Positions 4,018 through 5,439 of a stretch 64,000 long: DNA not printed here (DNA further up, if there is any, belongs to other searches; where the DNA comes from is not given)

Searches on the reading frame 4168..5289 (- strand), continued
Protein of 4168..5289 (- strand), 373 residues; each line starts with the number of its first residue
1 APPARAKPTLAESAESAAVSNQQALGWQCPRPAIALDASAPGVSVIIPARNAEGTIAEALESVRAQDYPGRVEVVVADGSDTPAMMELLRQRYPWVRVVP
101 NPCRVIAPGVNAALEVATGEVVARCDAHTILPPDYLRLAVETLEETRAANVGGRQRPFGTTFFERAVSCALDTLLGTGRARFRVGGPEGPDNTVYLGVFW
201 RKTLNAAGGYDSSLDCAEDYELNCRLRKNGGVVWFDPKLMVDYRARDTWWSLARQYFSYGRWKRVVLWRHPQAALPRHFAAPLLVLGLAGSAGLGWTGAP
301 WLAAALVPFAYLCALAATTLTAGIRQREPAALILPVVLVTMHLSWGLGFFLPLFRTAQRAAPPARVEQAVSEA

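Call 83: search_protein_families(library=ncbifam, proteins=[L050:8316-9302:+, L019:13524-14465:+], max_evalue=0.00001)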
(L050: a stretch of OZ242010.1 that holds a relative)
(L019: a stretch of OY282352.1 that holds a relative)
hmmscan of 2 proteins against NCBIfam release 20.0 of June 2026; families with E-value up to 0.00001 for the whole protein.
L050:8316-9302:+ (329 aa): 12 families
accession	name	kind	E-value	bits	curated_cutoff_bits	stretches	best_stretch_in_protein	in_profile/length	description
NF047588.1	GlcsyltransPgfSStrep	equivalog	5.6e-93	311.5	500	1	10-311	3-304/308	glycosyltransferase PgfS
NF007986.1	PRK10714.1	equivalog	2.3e-47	161.5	529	1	6-311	4-310/316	undecaprenyl-phosphate 4-deoxy-4-formamido-L-arabinose transferase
TIGR03937.1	PgaC_IcaA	equivalog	2.1e-17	63.2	422.3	1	5-105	42-139/407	poly-beta-1,6-N-acetyl-D-glucosamine synthase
NF041875.1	EPS_EpsD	equivalog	7.5e-14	51.8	370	1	10-152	1-143/325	exopolysaccharide biosynthesis glycosyltransferase EpsD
NF047683.1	TeichurnBiosyTuaG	equivalog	4.1e-13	49.5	400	1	8-103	6-97/252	teichuronic acid biosynthesis protein TuaG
TIGR04283.1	glyco_like_mftF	equivalog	4.3e-10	39.6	182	1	10-143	1-123/221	TIGR04283 family arsenosugar biosynthesis glycosyltransferase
NF007482.0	PRK10073.1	equivalog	4.4e-10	39.1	423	1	7-109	5-102/334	glycosyltransferase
TIGR04242.1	nodulat_NodC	equivalog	5.1e-09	35.6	550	1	9-116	49-155/395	chitooligosaccharide synthase NodC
TIGR03965.1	mycofact_glyco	equivalog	3e-08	33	280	1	10-116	76-178/467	mycofactocin biosynthesis glycosyltransferase MftF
NF010496.0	PRK13915.1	equivalog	3.4e-08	32.9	262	1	5-111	28-135/307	glucosyl-3-phosphoglycerate synthase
NF058614.1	PPMAGASynPpgS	equivalog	9.5e-07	28.4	370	1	12-134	4-119/226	polyprenyl-phospho-N-acetylgalactosaminyl synthase PpgS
NF050050.1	ProtGlycPglI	equivalog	2.4e-06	27.1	500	1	9-121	3-112/306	GalNAc(5)-diNAcBac-PP-undecaprenol beta-1,3-glucosyltransferase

L019:13524-14465:+ (314 aa): 14 families
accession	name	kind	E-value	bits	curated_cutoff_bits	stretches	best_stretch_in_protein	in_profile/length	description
NF047588.1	GlcsyltransPgfSStrep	equivalog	1.3e-88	297.2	500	1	2-303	3-304/308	glycosyltransferase PgfS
NF007986.1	PRK10714.1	equivalog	1.3e-49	169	529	1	2-303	8-310/316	undecaprenyl-phosphate 4-deoxy-4-formamido-L-arabinose transferase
TIGR03937.1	PgaC_IcaA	equivalog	1.1e-16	60.8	422.3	1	2-95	47-136/407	poly-beta-1,6-N-acetyl-D-glucosamine synthase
NF041875.1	EPS_EpsD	equivalog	3.4e-14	53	370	1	2-145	1-144/325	exopolysaccharide biosynthesis glycosyltransferase EpsD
TIGR04283.1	glyco_like_mftF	equivalog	5.9e-12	45.6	182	1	2-145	1-132/221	TIGR04283 family arsenosugar biosynthesis glycosyltransferase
NF047683.1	TeichurnBiosyTuaG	equivalog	6.9e-11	42.3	400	1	2-100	8-102/252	teichuronic acid biosynthesis protein TuaG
TIGR04242.1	nodulat_NodC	equivalog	3.2e-10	39.5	550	1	3-110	51-157/395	chitooligosaccharide synthase NodC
NF007482.0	PRK10073.1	equivalog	4.6e-10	39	423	1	2-106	8-107/334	glycosyltransferase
NF010496.0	PRK13915.1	equivalog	9.4e-08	31.5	262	1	2-107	33-140/307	glucosyl-3-phosphoglycerate synthase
NF041391.1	DPhHxTase_Halo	equivalog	2.3e-07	30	375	1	21-163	12-149/213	dolichyl-phosphate hexose transferase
TIGR03965.1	mycofact_glyco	equivalog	3e-07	29.7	280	1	3-109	77-179/467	mycofactocin biosynthesis glycosyltransferase MftF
NF058614.1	PPMAGASynPpgS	equivalog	4.7e-07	29.4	370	1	4-124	4-117/226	polyprenyl-phospho-N-acetylgalactosaminyl synthase PpgS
TIGR04182.1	glyco_TIGR04182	equivalog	2.1e-06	27.3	325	0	3-131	3-120/293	S-layer glycoprotein N-glycosyltransferase AglJ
NF053846.1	glyco_with_XrtP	equivalog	7.2e-06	24.9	520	0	4-66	45-102/440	XrtP-associated glycosyltransferase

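Call 86: search_protein_families(library=pfam, proteins=[L019:14486-16462:+, L019:16753-18138:-, L019:11876-13459:+, L019:10998-11825:+, L019:18452-19534:+, L019:6186-7124:+], max_evalue=0.01)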
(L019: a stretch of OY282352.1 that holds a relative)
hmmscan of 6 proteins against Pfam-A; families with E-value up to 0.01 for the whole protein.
L019:14486-16462:+ (659 aa): 0 families

L019:16753-18138:- (461 aa): 0 families

L019:11876-13459:+ (528 aa): 3 families
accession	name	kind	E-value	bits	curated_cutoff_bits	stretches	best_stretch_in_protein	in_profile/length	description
PF04055.27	Radical_SAM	-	2.2e-28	99.9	29.5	1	239-396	4-164/166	Radical SAM superfamily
PF02310.24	B12-binding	-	3.4e-20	72.5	32.1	1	88-172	35-120/121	B12 binding domain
PF19864.5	Radical_SAM_N2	-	0.0012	18.8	29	1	131-177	83-126/151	Radical SAM proteins, N-terminal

L019:10998-11825:+ (276 aa): 2 families
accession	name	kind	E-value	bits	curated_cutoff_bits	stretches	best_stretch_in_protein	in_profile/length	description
PF13578.12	Methyltransf_24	-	7.6e-15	56.1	26.3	1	104-225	1-105/105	Methyltransferase domain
PF01596.23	Methyltransf_3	-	0.00014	21.6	22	1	83-220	28-150/204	O-methyltransferase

L019:18452-19534:+ (361 aa): 3 families
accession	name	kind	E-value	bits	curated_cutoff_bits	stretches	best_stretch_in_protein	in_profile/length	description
PF13692.12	Glyco_trans_1_4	-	3.5e-19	69.9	27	1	186-321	3-142/142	Glycosyl transferases group 1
PF00534.26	Glycos_transf_1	-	3e-18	66.4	26.4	1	181-333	12-170/172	Glycosyl transferases group 1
PF13524.12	Glyco_trans_1_2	-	4.4e-08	33.6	25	1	209-333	12-126/144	Glycosyl transferase-like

L019:6186-7124:+ (313 aa): 1 family
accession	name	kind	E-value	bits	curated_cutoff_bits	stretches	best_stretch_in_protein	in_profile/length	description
PF09811.14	Yae1_N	-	0.0012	18.9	27.5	1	228-251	3-26/39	Essential protein Yae1, N terminal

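Call 92: search_protein_representatives(alignment_id=A1)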
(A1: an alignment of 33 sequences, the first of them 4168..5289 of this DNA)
Query: 33 sequences, 340 profile positions. Proteins with E-value up to 0.001 (for the whole library): 193552; up to 1e-10: 24407; up to 1e-30: 3001. The best 150 are listed.
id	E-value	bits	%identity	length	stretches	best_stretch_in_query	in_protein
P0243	0.0e+00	1123.1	-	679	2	11-332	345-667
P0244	3.9e-281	947.0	-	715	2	9-333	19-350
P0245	8.0e-162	554.7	-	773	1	12-332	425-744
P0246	7.2e-161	551.6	-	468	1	11-329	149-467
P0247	8.1e-156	535.0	-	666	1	14-332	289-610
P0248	4.1e-155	532.7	-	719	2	12-330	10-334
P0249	9.7e-151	518.3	-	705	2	11-326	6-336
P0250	7.0e-148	508.9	-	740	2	12-328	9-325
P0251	1.2e-145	501.5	-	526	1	14-330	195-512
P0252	4.8e-144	496.3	-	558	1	16-332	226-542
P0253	1.0e-143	495.2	-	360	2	5-279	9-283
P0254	4.9e-142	489.7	-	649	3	15-334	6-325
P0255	6.3e-142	489.3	-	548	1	13-331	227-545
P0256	1.1e-141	488.6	-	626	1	18-331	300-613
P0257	2.1e-141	487.6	-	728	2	14-331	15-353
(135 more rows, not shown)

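Call 93: find_homologous_proteins(query=L019:13524-14465:+, max_evalue=1e-20)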
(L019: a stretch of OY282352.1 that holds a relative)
Query L019:13524-14465:+ (314 aa): 8000 proteins with E <= 1e-20 among 8000 candidates; the best 120 are listed.
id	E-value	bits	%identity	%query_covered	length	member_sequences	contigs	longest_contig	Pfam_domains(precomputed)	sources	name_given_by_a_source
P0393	6.7e-201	684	99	100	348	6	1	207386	PF13641.13,PF00535.33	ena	-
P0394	5.0e-194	662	96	100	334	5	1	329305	PF13641.13,PF00535.33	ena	-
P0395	2.2e-193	660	96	100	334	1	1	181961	PF13641.13,PF00535.33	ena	-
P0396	5.4e-175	599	86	100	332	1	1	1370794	PF13641.13,PF00535.33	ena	-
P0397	6.5e-174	596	86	100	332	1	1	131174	PF13641.13,PF00535.33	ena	-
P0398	6.5e-174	596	86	100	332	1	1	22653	PF13641.13,PF00535.33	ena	-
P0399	1.2e-171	588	86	100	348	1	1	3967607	PF13641.13,PF00535.33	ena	-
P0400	1.6e-170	585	83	100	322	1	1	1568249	PF13641.13,PF00535.33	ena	-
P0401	1.4e-169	582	85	99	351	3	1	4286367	PF13641.13,PF00535.33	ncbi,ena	-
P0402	1.8e-168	578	83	99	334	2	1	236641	PF13641.13,PF00535.33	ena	-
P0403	2.2e-168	578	82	100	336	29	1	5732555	PF13641.13,PF00535.33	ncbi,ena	-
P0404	2.7e-168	577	83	100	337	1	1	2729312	PF13641.13,PF00535.33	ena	-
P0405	5.7e-168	576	82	100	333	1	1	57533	PF13641.13,PF00535.33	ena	-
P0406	7.1e-168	576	81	100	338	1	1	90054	PF13641.13,PF00535.33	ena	-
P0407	1.4e-167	575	82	100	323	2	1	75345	PF13641.13,PF00535.33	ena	-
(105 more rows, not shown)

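Call 94: find_encoding_contigs(protein=P0403, flank=8000, max_places=1)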
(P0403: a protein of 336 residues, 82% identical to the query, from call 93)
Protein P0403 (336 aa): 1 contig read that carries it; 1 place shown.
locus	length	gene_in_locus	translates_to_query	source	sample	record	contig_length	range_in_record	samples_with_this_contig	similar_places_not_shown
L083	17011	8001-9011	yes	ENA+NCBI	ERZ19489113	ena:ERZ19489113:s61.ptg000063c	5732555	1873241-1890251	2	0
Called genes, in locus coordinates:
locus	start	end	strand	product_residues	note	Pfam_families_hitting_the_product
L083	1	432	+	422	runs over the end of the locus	PF01546:Peptidase_M20, PF07687:M20_dimer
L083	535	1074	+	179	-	PF02592:Vut_1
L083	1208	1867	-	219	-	PF01177:Asp_Glu_race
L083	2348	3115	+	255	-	-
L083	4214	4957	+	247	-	PF22456:PqqF-like_C_4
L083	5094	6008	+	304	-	PF00165:HTH_AraC, PF12833:HTH_18, PF01035:DNA_binding_1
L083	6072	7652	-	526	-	PF13191:AAA_16 (weak), PF13401:AAA_22, PF14516:AAA_35 (faint)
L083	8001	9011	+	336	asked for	PF00535:Glycos_transf_2, PF13641:Glyco_tranf_2_3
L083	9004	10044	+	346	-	PF03706:LPG_synthase_TM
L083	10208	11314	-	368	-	PF01609:DDE_Tnp_1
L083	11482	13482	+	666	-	-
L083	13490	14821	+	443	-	PF00890:FAD_binding_2 (weak), PF01266:DAO, PF01494:FAD_binding_3 (faint), PF01946:Thi4 (faint), PF12831:FAD_oxidored (weak), PF13450:NAD_binding_8, PF01593:Amino_oxidase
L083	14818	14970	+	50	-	-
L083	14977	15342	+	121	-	-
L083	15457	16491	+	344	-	PF08496:Peptidase_S49_N, PF01343:Peptidase_S49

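Call 95: find_encoding_contigs(protein=P0401, flank=8000, max_places=1)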
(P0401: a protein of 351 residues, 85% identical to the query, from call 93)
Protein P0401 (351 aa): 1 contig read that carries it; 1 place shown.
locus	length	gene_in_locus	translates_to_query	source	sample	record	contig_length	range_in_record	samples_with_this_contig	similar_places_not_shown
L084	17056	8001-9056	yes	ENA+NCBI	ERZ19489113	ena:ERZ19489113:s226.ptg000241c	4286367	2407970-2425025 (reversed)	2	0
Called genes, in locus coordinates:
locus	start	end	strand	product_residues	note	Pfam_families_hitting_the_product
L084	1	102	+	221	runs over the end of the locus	PF00694:Aconitase_C, PF27512:LeuD (weak), PF27434:LeuD_C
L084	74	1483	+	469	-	PF00330:Aconitase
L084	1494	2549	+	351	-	PF00296:Bac_luciferase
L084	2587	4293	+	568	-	PF00488:MutS_V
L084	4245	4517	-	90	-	-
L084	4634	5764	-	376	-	-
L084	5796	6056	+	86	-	PF13340:DUF4096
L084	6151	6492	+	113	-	PF01609:DDE_Tnp_1, PF13612:DDE_Tnp_1_3 (weak), PF13586:DDE_Tnp_1_2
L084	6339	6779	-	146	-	-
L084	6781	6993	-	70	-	-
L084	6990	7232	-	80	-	-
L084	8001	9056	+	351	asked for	PF00535:Glycos_transf_2, PF13641:Glyco_tranf_2_3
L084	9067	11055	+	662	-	-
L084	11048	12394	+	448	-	PF00890:FAD_binding_2 (faint), PF01266:DAO, PF01494:FAD_binding_3 (faint), PF07992:Pyr_redox_2 (faint), PF12831:FAD_oxidored (faint), PF01593:Amino_oxidase, PF13450:NAD_binding_8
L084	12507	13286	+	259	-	-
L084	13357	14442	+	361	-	-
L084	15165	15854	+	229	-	PF13378:MR_MLE_C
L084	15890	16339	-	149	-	PF02657:SufE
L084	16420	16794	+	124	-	PF13340:DUF4096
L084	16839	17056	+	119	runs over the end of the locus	PF01609:DDE_Tnp_1, PF13612:DDE_Tnp_1_3, PF13586:DDE_Tnp_1_2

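Call 97: search_protein_families(library=pfam, proteins=[L084:9067-11052:+, L083:11482-13479:+], max_evalue=0.1)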
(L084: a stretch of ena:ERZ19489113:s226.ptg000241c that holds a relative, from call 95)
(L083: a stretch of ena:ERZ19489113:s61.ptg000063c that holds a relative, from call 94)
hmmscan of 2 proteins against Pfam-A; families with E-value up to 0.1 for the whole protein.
L084:9067-11052:+ (662 aa): 0 families

L083:11482-13479:+ (666 aa): 0 families
